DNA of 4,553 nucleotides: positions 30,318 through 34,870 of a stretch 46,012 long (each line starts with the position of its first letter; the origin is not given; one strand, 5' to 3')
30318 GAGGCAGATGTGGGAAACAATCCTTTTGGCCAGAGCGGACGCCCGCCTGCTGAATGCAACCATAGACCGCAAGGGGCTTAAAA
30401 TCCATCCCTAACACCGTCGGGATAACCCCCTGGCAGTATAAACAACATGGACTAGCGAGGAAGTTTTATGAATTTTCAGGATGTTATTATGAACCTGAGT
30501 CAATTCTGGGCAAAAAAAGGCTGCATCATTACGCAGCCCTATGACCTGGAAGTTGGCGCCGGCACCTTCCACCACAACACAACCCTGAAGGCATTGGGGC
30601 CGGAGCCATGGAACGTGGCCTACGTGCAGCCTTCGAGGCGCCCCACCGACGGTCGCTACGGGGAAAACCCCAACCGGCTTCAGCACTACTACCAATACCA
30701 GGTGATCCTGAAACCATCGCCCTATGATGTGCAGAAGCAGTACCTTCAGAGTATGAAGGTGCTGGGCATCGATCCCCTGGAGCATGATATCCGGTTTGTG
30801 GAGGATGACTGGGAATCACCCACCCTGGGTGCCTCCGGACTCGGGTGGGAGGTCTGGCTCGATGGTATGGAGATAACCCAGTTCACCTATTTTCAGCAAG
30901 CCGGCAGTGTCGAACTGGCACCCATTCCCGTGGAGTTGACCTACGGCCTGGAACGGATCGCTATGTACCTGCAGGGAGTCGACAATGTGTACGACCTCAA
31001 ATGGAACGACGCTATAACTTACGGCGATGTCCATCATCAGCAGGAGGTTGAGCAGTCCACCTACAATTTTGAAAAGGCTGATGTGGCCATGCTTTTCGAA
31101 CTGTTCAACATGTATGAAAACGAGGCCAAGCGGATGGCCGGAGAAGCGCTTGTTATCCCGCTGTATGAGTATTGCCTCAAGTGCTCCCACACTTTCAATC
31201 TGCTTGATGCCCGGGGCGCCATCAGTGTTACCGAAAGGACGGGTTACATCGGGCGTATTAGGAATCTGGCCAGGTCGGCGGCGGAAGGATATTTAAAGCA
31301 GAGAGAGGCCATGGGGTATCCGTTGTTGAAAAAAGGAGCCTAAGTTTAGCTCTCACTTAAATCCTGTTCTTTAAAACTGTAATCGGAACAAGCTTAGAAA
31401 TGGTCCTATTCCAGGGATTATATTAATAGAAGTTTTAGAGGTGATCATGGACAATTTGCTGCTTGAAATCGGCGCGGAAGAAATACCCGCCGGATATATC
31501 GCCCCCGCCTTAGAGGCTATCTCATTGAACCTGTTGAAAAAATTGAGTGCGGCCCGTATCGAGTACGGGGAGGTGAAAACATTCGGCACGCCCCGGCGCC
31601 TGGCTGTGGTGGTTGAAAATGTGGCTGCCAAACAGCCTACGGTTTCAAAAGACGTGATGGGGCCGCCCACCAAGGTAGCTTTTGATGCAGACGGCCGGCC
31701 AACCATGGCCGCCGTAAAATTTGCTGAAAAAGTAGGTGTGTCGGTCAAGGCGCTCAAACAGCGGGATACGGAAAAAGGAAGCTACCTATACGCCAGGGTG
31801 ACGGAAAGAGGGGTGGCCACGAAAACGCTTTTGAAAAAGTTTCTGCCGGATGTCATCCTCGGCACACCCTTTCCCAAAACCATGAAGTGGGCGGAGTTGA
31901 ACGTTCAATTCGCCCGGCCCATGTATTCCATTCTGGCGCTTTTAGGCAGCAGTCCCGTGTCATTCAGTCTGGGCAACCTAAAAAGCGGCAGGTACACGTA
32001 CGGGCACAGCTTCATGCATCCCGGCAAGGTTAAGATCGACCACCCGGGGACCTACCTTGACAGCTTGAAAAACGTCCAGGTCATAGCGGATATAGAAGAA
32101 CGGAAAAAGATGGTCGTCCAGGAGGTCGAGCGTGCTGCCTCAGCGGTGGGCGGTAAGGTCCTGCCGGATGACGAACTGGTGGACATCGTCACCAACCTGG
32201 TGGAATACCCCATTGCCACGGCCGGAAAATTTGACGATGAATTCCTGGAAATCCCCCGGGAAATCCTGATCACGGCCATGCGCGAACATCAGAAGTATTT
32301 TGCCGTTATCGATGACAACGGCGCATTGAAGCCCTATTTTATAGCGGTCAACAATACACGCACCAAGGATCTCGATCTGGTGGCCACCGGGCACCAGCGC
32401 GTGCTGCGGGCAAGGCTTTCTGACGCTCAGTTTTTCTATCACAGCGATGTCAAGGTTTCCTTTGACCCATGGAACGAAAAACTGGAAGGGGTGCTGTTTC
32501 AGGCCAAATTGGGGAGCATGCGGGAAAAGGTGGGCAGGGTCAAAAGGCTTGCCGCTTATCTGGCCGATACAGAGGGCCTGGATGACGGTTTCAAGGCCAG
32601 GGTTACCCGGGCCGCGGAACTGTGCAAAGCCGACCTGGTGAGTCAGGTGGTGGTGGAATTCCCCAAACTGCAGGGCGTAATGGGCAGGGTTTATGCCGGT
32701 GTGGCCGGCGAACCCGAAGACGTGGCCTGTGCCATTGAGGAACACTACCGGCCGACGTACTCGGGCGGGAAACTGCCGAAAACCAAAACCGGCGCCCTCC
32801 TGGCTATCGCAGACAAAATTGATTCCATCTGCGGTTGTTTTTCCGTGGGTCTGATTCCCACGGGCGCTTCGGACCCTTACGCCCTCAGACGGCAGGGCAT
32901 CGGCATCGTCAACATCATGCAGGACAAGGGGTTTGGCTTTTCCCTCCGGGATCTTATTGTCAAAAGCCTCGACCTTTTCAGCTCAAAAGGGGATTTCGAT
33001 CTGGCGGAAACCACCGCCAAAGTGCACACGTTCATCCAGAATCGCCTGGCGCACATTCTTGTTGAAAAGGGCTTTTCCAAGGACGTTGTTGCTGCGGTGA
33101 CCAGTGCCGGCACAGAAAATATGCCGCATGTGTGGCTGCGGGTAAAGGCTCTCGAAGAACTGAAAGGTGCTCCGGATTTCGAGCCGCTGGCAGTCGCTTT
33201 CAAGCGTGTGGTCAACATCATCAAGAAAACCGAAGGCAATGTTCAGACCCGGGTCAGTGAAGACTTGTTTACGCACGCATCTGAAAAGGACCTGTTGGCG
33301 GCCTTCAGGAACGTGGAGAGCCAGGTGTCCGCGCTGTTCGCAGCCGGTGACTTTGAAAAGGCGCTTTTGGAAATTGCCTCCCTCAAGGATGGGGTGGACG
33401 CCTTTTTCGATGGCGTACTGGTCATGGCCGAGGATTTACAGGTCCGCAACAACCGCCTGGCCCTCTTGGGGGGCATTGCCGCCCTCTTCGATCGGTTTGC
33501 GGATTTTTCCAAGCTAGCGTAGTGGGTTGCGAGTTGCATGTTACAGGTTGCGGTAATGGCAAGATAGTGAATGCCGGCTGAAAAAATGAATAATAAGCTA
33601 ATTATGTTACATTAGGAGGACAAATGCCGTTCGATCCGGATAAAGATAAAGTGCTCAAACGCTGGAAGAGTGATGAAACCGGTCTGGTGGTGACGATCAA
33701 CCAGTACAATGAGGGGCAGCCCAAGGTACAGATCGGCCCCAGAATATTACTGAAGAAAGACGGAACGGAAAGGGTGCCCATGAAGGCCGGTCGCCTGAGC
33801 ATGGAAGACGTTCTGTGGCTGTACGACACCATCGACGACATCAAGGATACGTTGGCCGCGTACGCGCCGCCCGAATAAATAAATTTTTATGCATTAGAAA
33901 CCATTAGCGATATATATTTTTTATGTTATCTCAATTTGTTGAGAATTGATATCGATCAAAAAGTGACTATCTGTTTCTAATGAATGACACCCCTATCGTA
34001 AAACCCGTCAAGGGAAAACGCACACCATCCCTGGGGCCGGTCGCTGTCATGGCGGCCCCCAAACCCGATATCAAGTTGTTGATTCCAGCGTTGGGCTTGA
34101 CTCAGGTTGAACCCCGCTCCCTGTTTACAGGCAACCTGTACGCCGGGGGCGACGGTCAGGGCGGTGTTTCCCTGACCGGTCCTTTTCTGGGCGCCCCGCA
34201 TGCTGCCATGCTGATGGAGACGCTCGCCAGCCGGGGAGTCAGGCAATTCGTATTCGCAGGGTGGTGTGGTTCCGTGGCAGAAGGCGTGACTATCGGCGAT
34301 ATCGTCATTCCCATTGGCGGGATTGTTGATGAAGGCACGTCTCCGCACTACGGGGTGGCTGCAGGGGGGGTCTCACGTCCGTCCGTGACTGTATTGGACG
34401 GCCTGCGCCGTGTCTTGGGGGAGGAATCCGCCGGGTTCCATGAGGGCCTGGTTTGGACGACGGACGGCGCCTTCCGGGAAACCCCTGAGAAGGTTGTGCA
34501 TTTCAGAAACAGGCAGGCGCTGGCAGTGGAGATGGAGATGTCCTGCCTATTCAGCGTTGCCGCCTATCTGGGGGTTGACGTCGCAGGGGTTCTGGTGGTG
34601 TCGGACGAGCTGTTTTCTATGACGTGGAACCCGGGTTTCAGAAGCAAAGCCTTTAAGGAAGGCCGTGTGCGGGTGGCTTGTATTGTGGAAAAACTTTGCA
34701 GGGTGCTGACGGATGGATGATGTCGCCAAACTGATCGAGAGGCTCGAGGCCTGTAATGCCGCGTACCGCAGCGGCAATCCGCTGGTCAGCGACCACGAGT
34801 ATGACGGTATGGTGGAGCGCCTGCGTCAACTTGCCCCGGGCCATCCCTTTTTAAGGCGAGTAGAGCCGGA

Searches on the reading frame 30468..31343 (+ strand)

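Call 7: search_protein_families(library=pfam, proteins=[window:30468-31343:+], max_evalue=0.01)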
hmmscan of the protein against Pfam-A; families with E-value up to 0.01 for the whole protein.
window:30468-31343:+ (291 aa): 1 family
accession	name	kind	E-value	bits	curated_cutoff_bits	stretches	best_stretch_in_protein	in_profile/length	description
PF02091.20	tRNA-synt_2e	-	9.7e-152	504.4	27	1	3-280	1-278/278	Glycyl-tRNA synthetase alpha subunit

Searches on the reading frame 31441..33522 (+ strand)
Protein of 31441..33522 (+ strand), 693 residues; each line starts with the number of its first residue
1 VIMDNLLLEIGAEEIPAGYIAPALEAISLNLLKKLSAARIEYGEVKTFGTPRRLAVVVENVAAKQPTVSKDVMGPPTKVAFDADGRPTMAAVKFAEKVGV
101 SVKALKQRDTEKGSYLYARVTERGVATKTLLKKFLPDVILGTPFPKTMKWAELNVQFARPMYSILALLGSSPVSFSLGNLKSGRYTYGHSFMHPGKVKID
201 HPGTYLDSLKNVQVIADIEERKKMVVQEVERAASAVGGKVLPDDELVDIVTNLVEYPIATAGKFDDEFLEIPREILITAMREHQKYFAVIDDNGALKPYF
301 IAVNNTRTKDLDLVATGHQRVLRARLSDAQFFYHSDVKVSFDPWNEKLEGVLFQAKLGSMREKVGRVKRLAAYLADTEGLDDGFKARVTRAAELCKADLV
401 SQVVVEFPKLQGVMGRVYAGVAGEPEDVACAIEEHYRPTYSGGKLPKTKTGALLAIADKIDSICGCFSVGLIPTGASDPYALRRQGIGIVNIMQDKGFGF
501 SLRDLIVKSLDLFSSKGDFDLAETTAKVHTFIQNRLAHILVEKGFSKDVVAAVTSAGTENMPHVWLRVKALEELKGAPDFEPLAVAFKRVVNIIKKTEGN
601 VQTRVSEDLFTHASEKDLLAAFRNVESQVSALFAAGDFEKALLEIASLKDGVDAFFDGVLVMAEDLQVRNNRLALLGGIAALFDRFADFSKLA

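Call 7: search_protein_families(library=pfam, proteins=[window:31441-33522:+], max_evalue=0.01)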
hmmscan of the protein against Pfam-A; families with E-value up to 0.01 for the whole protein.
window:31441-33522:+ (693 aa): 3 families
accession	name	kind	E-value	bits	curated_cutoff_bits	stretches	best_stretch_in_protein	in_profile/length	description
PF02092.22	tRNA_synt_2f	-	1.1e-200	668.5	29.2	1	6-554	1-535/536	Glycyl-tRNA synthetase beta subunit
PF05746.21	DALR_1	-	1.4e-08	35.3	22.3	1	586-681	4-100/117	DALR anticodon binding domain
PF07949.17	YbbR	-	0.0016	19.2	22.3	1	178-243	9-75/81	YbbR-like protein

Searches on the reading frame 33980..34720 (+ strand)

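Call 8: search_protein_families(library=pfam, proteins=[window:33980-34720:+], max_evalue=0.01)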
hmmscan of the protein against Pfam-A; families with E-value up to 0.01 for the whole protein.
window:33980-34720:+ (246 aa): 1 family
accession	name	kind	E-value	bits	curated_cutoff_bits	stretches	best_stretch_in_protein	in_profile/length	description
PF01048.26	PNP_UDP_1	-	1.6e-31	109.9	25.1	1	22-213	3-202/233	Phosphorylase superfamily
